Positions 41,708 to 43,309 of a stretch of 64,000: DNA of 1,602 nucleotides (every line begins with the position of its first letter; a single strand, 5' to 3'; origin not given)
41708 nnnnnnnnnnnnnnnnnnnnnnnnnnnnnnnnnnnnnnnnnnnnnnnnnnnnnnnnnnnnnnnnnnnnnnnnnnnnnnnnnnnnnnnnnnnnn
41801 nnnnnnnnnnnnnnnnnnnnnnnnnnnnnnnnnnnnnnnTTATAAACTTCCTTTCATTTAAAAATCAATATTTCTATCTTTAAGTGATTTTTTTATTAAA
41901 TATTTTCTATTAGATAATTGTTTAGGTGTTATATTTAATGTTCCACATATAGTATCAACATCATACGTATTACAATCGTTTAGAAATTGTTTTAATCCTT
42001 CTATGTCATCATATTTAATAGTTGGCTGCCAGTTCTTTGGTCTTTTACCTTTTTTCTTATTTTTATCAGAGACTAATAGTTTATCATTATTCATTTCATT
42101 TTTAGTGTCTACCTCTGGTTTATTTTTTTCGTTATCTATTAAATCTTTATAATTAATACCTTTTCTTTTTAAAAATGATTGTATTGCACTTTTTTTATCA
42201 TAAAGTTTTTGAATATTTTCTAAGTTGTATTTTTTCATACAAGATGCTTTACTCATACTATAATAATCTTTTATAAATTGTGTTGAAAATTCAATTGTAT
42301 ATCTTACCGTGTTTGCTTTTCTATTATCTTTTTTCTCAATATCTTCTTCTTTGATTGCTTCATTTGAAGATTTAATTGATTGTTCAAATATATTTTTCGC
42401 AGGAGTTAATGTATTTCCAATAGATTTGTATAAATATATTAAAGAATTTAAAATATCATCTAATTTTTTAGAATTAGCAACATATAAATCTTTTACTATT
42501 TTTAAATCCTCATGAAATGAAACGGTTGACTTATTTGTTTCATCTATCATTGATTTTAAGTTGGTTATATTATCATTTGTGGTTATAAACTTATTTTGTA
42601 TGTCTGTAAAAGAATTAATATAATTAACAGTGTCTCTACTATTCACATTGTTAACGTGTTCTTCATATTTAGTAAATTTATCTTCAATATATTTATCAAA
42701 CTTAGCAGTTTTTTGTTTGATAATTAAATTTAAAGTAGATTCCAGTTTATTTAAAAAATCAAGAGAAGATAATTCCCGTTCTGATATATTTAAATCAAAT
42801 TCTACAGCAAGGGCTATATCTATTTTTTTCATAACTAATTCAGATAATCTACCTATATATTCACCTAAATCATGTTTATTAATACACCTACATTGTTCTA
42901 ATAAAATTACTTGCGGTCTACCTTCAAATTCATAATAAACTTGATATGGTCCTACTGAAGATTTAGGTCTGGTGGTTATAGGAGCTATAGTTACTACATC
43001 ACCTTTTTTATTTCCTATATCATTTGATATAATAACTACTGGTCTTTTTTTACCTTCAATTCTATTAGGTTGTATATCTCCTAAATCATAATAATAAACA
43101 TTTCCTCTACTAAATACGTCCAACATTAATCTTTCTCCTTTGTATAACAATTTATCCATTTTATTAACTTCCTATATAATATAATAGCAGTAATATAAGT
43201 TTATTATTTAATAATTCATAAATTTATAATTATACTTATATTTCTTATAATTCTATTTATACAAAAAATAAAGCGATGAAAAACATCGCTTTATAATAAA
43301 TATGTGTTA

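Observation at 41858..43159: MazF/EndoA-type toxin domain fused to a 300 aa extension, with no adjacent antitoxin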

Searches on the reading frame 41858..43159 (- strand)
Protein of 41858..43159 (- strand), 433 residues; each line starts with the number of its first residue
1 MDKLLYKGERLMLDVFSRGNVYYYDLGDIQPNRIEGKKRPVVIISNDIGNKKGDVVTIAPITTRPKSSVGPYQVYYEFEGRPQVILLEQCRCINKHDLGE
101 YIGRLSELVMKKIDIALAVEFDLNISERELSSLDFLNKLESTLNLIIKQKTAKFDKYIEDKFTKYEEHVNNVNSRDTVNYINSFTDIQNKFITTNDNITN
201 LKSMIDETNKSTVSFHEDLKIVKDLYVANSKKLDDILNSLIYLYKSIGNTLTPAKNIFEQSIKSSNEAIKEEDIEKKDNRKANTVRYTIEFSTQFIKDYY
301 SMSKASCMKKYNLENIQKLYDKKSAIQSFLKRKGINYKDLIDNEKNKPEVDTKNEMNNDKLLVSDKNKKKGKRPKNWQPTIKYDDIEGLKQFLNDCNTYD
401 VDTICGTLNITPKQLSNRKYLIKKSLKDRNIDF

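Call 3: search_protein_families(library=pfam, proteins=[window:41858-43159:-], max_evalue=0.1)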
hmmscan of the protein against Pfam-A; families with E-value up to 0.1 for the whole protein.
window:41858-43159:- (433 aa): 2 families
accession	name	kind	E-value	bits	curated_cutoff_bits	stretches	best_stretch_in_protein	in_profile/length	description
PF02452.23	PemK_toxin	-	3.2e-20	72.8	23.1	1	18-119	2-107/109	PemK-like, MazF-like toxin of type II toxin-antitoxin system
PF11517.13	Nab2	-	0.02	15.7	25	1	195-250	4-62/101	Nuclear abundant poly(A) RNA-bind protein 2 (Nab2)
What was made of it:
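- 42785..43126 (-): MazF/PemK/EndoA-type endoribonuclease domain (residues 12-125 of the listed ORF). Catalytic equivalents are R39 and T62; R64, E88 and Q89 are also conserved. Pfam PF02452 E=3.2e-20 (call 3).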

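Call 4: search_protein_families(library=phrogs, proteins=[window:41858-43159:-], max_evalue=0.01)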
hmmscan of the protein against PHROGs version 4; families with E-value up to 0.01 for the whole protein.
window:41858-43159:- (433 aa): 1 family
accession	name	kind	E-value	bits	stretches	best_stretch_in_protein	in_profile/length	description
phrog_1936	-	moron, auxiliary metabolic gene and host takeover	5.6e-18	66.5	1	16-147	9-136/188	MazF-like growth inhibitor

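Call 6: search_dna_similar(query=window:41858-43159:-, collection=phages, mode=protein, max_rows=40, max_evalue=0.001)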
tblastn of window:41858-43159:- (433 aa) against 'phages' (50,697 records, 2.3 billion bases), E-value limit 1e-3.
Records with a match: 91; places in all: 91; records where one place covers at least 80% of the query: 0.
Best place of each record, by identity: <60% 91.
By first word of the organism name: Lactobacillus 29; Bacteriophage 23; Enterocloster 6; Coprococcus 4; phage 3; Blautia 3; Evtepia 2; Streptococcus 2; Agathobacter 2; Enterococcus 2; and 10 more.
By host as written in the record: - 26; Lactobacillus plantarum 17; Coprococcus sp. 4; Lactobacillus plantarum IMAU10120 3; Enterocloster bolteae DA473 3; Blautia sp. 3; Lactobacillus plantarum ATCC 8014 2; Agathobacter sp. 2; and 21 more.
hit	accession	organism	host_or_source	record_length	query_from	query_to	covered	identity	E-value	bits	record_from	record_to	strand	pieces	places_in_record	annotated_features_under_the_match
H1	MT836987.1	Bacteriophage sp.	human fecal samples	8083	1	123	28%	39.5%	1e-12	76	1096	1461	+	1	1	record has no annotation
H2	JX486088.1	Lactobacillus phage ATCC 8014-B2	Lactobacillus plantarum ATCC 8014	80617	4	151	34%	30.3%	1e-6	57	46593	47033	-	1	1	growth inhibitor | hypothetical protein (x2)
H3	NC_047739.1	Lactobacillus phage ATCC 8014-B2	Lactobacillus plantarum ATCC 8014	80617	4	151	34%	30.3%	1e-6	57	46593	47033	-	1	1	MazF-like growth inhibitor | hypothetical protein (x2)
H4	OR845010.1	Staphylococcus phage SA 1306 Kay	Staphylococcus aureus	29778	15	124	25%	40.4%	3e-10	69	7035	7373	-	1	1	record has no annotation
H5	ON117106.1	Lactiplantibacillus phage Gut-P1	Lactiplantibacillus plantarum ...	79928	18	151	31%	32.6%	2e-8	62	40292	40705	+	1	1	hypothetical protein (x2)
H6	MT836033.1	Bacteriophage sp.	human fecal samples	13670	18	127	25%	38.6%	8e-13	77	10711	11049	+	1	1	record has no annotation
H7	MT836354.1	Bacteriophage sp.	human fecal samples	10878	18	123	24%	39.8%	2e-12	75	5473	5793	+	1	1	record has no annotation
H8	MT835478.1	Bacteriophage sp.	human fecal samples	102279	5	123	27%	35.0%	4e-8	62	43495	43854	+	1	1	record has no annotation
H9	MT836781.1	Bacteriophage sp.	human fecal samples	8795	18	132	27%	36.1%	6e-8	61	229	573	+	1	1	record has no annotation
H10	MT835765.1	Bacteriophage sp.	human fecal samples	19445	16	123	25%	38.4%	2e-9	66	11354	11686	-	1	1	record has no annotation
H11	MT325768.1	Psychrobacillus phage Perkons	Psychrobacillus psychrodurans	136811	18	143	29%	32.4%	6e-8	61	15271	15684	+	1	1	type II toxin-antitoxin system PemK/MazF family protein | hypothetical protein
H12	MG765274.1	Lactobacillus phage Maenad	Lactobacillus plantarum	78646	16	123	25%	37.7%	6e-12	74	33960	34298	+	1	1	hypothetical protein (x2)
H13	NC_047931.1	Lactobacillus phage Maenad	Lactobacillus plantarum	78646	16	123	25%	37.7%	6e-12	74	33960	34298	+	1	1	MazF-like growth inhibitor | hypothetical protein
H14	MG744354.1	Lactobacillus phage Satyr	Lactobacillus plantarum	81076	16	123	25%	37.7%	1e-11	73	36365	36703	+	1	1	hypothetical protein (x2)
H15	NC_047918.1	Lactobacillus phage Satyr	Lactobacillus plantarum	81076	16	123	25%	37.7%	1e-11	73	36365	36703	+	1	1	MazF-like growth inhibitor | hypothetical protein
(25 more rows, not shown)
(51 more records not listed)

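Call 7: find_homologous_proteins(query=window:41858-43159:-, max_evalue=0.001)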
Query window:41858-43159:- (433 aa): 2 proteins with E <= 0.001 among 5484 candidates.
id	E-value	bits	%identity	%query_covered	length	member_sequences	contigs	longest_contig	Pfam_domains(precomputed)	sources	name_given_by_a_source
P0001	9.6e-279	942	100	100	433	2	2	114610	PF02452.24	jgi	-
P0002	3.2e-59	219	34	97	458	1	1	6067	PF02452.24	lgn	-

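Call 9: find_encoding_contigs(protein=P0002, flank=10000)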
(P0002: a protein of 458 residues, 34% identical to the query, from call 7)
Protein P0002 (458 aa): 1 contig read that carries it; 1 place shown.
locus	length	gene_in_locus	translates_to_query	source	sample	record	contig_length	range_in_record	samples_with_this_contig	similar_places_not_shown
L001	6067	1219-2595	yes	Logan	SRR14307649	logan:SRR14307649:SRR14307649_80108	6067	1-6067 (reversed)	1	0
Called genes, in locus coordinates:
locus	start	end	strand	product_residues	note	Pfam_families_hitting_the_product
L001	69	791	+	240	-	PF01464:SLT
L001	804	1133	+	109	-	-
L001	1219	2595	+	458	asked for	PF02452:PemK_toxin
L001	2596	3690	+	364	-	PF00149:Metallophos, PF12850:Metallophos_2 (weak)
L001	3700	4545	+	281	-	-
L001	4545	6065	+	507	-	?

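Call 10: find_encoding_contigs(protein=P0001, flank=10000)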
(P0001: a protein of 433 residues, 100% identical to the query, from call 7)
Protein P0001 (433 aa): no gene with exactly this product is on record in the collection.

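Call 11: search_solved_structures(query=window:41858-43159:-, max_evalue=0.01, show_alignments=3)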
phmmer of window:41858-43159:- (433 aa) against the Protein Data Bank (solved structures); distinct sequences matched with E-value up to 0.01: 17.
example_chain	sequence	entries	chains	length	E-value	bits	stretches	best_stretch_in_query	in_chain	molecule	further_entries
2mf2_A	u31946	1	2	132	6.7e-14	54.8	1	14-125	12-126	mRNA interferase MazF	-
4mzm_A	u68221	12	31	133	6.8e-14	54.8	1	14-125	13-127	mRNA interferase MazF | MazF mRNA interferase | Endoribonuclease MazF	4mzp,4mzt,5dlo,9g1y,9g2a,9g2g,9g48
4of1_A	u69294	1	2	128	1.3e-13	53.9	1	17-126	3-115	mRNA interferase MazF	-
4hke_A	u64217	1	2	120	4.8e-13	52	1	16-122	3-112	Addiction module toxin component PemK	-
7bxy_A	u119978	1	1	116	4.9e-13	52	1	16-122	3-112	mRNA interferase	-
4mdx_A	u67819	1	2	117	3.7e-12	49.1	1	16-121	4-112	mRNA interferase EndoA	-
1ne8_A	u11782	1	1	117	3.8e-12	49.1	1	16-121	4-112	conserved hypothetical protein YDCE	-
4me7_A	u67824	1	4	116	3.9e-12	49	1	16-121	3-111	mRNA interferase EndoA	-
6kys_A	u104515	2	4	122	0.00039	22.7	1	15-123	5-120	Endoribonuclease MazF9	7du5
6kyt_A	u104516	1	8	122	0.00041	22.6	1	16-123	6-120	Endoribonuclease MazF9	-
8zws_A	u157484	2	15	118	0.00041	22.6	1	13-121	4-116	Endoribonuclease MazF6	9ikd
5hjz_A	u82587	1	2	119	0.0006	22.1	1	16-123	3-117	Endoribonuclease MazF9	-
5hk0_A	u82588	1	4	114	0.001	21.3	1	15-121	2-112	Endoribonuclease MazF6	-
6l2a_A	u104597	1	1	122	0.0016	20.6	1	15-123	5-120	mRNA interferase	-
5xe2_A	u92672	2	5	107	0.0035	19.6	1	19-121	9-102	Endoribonuclease MazF4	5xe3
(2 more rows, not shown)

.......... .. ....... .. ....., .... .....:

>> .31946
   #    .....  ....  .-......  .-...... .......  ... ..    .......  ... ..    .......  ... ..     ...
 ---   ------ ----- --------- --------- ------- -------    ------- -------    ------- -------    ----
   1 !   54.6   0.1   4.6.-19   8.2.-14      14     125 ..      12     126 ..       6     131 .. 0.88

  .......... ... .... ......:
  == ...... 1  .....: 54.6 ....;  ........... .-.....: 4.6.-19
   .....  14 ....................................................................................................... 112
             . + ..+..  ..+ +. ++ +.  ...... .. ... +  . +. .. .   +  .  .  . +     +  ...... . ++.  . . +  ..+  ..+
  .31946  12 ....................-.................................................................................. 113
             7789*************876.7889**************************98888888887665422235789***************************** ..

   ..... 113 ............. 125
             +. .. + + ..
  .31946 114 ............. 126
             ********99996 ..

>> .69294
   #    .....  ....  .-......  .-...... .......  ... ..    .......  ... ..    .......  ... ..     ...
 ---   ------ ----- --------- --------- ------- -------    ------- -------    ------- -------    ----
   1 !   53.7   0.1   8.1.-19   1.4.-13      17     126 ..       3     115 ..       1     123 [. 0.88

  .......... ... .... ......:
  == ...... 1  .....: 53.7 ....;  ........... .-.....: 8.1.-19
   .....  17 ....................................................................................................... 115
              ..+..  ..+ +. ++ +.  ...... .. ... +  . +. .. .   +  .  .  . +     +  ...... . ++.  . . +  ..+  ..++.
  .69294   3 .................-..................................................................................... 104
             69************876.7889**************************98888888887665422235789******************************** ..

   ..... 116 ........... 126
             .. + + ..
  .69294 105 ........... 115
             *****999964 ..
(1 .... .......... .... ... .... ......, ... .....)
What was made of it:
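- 42785..43126 (-): PDB phmmer E~7e-14 with alignment (call 11).
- On MazF/PemK superfamily (Pfam PF02452): R39 and T62 align to these positions (call 11).
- Checked: phmmer to S. aureus and B. subtilis MazF structures, E~1e-13 (call 11).
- PDB phmmer with alignment showing GKKRPVV / APITTR / VILLEQ against GGVRPVV / AAITGR / VILLEQ of S. aureus MazF (call 11).
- Tried and rejected: In addition, 'DLN' aligns to MazF's own C-terminal end (call 11).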

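Call 25: search_protein_families(library=pfam, proteins=[L001:804-1133:+, L001:3700-4545:+, L001:69-791:+, L001:1558-2592:+], max_evalue=1)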
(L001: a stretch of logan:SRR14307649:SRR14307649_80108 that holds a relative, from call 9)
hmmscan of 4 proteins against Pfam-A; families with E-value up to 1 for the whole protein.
L001:804-1133:+ (109 aa): 2 families
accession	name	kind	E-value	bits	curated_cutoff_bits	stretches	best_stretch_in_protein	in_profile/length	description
PF09447.15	Cnl2_NKP2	-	0.12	12.9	27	0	7-33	5-31/65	Cnl2/NKP2 family protein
PF16218.11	Peptidase_C101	-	0.12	12.2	27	1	8-52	191-235/265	Peptidase family C101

L001:3700-4545:+ (281 aa): 3 families
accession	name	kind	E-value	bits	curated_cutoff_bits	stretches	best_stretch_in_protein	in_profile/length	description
PF13392.12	HNH_3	-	0.00028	20.9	24.8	1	179-207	12-38/46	HNH endonuclease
PF15289.11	RFXA_RFXANK_bdg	-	0.0072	16.9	26.1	1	66-98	1-33/122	Regulatory factor X-associated C-terminal binding domain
PF00847.26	AP2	-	0.021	15.6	33.3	1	5-54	3-53/54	AP2 domain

L001:69-791:+ (240 aa): 2 families
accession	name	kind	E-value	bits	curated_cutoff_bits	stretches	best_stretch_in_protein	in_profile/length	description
PF01464.25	SLT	-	3.1e-09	36.9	21.3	1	109-227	4-109/117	Transglycosylase SLT domain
PF18013.6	Phage_lysozyme2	-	0.083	13.5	28.2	1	122-210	23-90/140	Phage tail lysozyme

L001:1558-2592:+ (345 aa): 5 families
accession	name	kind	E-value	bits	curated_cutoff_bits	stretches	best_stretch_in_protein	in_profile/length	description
PF14290.11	SDH5_plant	-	0.025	14.9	25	1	49-101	93-144/237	Succinate dehydrogenase subunit 5, mitochondrial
PF17490.7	Tnp_22_dsRBD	-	0.04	14.4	22.2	1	274-311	18-49/65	L1 transposable element dsRBD-like domain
PF05418.16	Apo-VLDL-II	-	0.046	14.6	23.4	1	199-272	2-74/80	Apovitellenin I (Apo-VLDL-II)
PF23202.1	PAH_ZNF598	-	0.11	13.2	25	1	77-114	43-80/83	ZNF598 PAH domain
PF09098.15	Dehyd-heme_bind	-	0.11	12.6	25.2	1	278-328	36-86/167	Quinohemoprotein amine dehydrogenase A, alpha subunit, haem binding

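Call 26: predict_structure(alignment_id=A2)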
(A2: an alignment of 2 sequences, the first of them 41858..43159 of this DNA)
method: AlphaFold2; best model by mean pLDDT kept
length: 433 residues; sequences in the alignment: 2
mean_pLDDT: 48.1   pTM: 0.22
mean pLDDT of the five models: 48.1, 47.9, 47.5, 46.6, 45.3
residues with pLDDT >= 90: 0; 70-90: 100; 50-70: 53; < 50: 280
segments of 3 or more residues with pLDDT < 50: 1-55, 93-184, 186-188, 204-285, 343-381
pLDDT, mean of each block of 10 residues (from residue 1): 28 32 38 35 41 48 66 55 59 44 34 30 32 43 43 40 35 42 48 51 47 34 35 42 35 27 27 24 52 87 81 75 79 76 43 25 25 36 66 80 75 75 73 64
secondary structure, 60 per line:
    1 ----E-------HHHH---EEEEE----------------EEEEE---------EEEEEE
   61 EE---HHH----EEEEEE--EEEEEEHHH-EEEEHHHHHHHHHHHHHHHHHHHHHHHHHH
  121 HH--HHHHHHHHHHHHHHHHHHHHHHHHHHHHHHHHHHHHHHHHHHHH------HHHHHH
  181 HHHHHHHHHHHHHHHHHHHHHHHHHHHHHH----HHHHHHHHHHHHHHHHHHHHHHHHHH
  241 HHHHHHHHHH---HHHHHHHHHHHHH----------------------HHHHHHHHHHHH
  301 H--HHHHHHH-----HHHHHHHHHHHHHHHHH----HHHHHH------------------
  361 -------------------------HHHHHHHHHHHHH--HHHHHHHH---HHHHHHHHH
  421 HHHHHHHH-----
elements in order: H13-16 E20-24 E41-45 E55-62 E73-78 E81-86 E91-94 H95-122 H125-168 H175-210 H215-250 H254-266 H289-301 H304-310 H316-332 H337-342 H386-398 H401-408 H412-428

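Call 45: predict_structure(alignment_id=A4)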
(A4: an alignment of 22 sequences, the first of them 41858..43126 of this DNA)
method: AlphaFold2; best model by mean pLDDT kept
length: 422 residues; sequences in the alignment: 22
mean_pLDDT: 71.8   pTM: 0.31
mean pLDDT of the five models: 71.8, 70.5, 70.3, 68.0, 67.8
residues with pLDDT >= 90: 113; 70-90: 142; 50-70: 81; < 50: 86
segments of 3 or more residues with pLDDT < 50: 115-120, 188-193, 195-197, 239-272, 332-362
pLDDT, mean of each block of 10 residues (from residue 1): 74 73 70 70 86 91 92 93 88 91 88 56 69 85 82 67 53 59 52 47 64 80 78 60 40 35 35 72 93 92 91 92 86 41 29 35 57 88 91 86 90 92 87
secondary structure, 60 per line:
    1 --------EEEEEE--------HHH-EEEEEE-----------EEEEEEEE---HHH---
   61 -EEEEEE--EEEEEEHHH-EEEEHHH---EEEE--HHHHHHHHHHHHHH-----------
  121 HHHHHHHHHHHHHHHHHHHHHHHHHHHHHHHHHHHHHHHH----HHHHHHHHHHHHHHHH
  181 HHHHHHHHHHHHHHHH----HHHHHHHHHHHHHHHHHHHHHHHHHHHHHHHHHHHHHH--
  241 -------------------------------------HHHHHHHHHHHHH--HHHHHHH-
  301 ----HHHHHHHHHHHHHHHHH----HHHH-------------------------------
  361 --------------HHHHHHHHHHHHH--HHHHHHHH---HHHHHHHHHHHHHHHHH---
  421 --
elements in order: E9-14 E27-32 E44-51 E62-67 E70-75 E80-83 E90-93 H96-109 H121-160 H165-196 H201-238 H278-290 H293-299 H305-321 H326-329 H375-387 H390-397 H401-417
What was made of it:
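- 42410..42784 (-): Conserved post-MazF linker (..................) followed by three long predicted helices that end in the conserved ................ motif. Probably a helical or coiled-coil stalk; this region is slightly acidic. AF2 helices 121-160, 165-196 and 201-238 in Met12 numbering, pLDDT ~50-85 (call 45).
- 42149..42313 (-): Repeat module A (residues 283-337): a novel ~55-aa three/four-helix, HTH-like module (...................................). It is basic. AF2 pLDDT ~92 (call 45).
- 41861..42025 (-): Repeat module B (residues 379-433), the terminal copy (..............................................). It is the best conserved part of the tail and is present in all complete family members. 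AF2 pLDDT ~90, helices 375-387, 390-397 and 401-417 in Met12 numbering (call 45).
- On Known helix-turn-helix DNA-binding families (for the C-terminal modules): The three-helix geometry comes only from AF2 (call 45).
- They are modelled confidently as 3-helix units (call 45). In the AF2 model the first part of the linker is low-confidence and the rest is an extended helix (call 45).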

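Call 47: fold_search(model_id=the predicted structure, library=pdb)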
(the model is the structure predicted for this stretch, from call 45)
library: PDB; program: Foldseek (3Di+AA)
matches with E <= 10: 361; with E <= 0.001: 134
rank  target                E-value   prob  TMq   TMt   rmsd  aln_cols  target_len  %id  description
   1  4mzp_E                1.0e-10  1.00  0.23  0.82   3.5       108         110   42  MazF from S. aureus crystal form III, C2221, 2.7 A (released 2014-05-21)
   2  4mzm_A                2.4e-10  1.00  0.24  0.81   3.3       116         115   40  MazF from S. aureus crystal form I, P212121, 2.1 A (released 2014-05-28)
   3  4mzp_B                2.5e-10  1.00  0.24  0.82   3.3       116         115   40  MazF from S. aureus crystal form III, C2221, 2.7 A (released 2014-05-21)
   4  4of1_A                2.5e-10  1.00  0.23  0.77   3.4       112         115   41  crystal structure of toxin from staphylococcus aureus Mu50 (released 2015-01-14)
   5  4mzp_C                2.7e-10  1.00  0.23  0.80   3.3       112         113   41  MazF from S. aureus crystal form III, C2221, 2.7 A (released 2014-05-21)
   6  4mzp_A                3.0e-10  1.00  0.23  0.80   3.3       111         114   41  MazF from S. aureus crystal form III, C2221, 2.7 A (released 2014-05-21)
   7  4mzm_C                3.4e-10  1.00  0.23  0.84   3.3       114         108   40  MazF from S. aureus crystal form I, P212121, 2.1 A (released 2014-05-28)
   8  4hke_A                3.6e-10  1.00  0.24  0.77   3.7       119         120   37  Crystal Structure of MoxT of Bacillus anthracis (released 2013-11-13)
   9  9g1y_B                3.8e-10  1.00  0.23  0.79   3.4       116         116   40  Staphycoccus aureus MazF in complex with Nabobody 3 (released 2024-07-24)
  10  9g7k_E                4.0e-10  1.00  0.24  0.81   3.3       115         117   41  Staphylococcus aureus MazF in complex with Nanobody 12 (released 2024-07-31)
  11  4mzm_B                4.0e-10  1.00  0.22  0.81   3.3       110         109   43  MazF from S. aureus crystal form I, P212121, 2.1 A (released 2014-05-28)
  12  7bxy                  4.3e-10  1.00  0.24  0.82   3.3       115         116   36  mRNA interferase from Bacillus cereus (released 2021-04-28)
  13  9g48_A                5.1e-10  1.00  0.23  0.78   3.6       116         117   40  Staphylococcus aureus MazF in complex with Nanobody 6 (released 2024-07-24)
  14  9g7k_A                5.7e-10  1.00  0.24  0.79   3.3       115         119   41  Staphylococcus aureus MazF in complex with Nanobody 12 (released 2024-07-31)
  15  4mdx_A                6.1e-10  1.00  0.23  0.79   3.4       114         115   38  Crystal structure of Bacillus subtilis MazF in complex with RNA (released 2013-10-23)
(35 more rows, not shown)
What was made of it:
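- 42785..43126 (-): Foldseek TM 0.82 (call 47).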
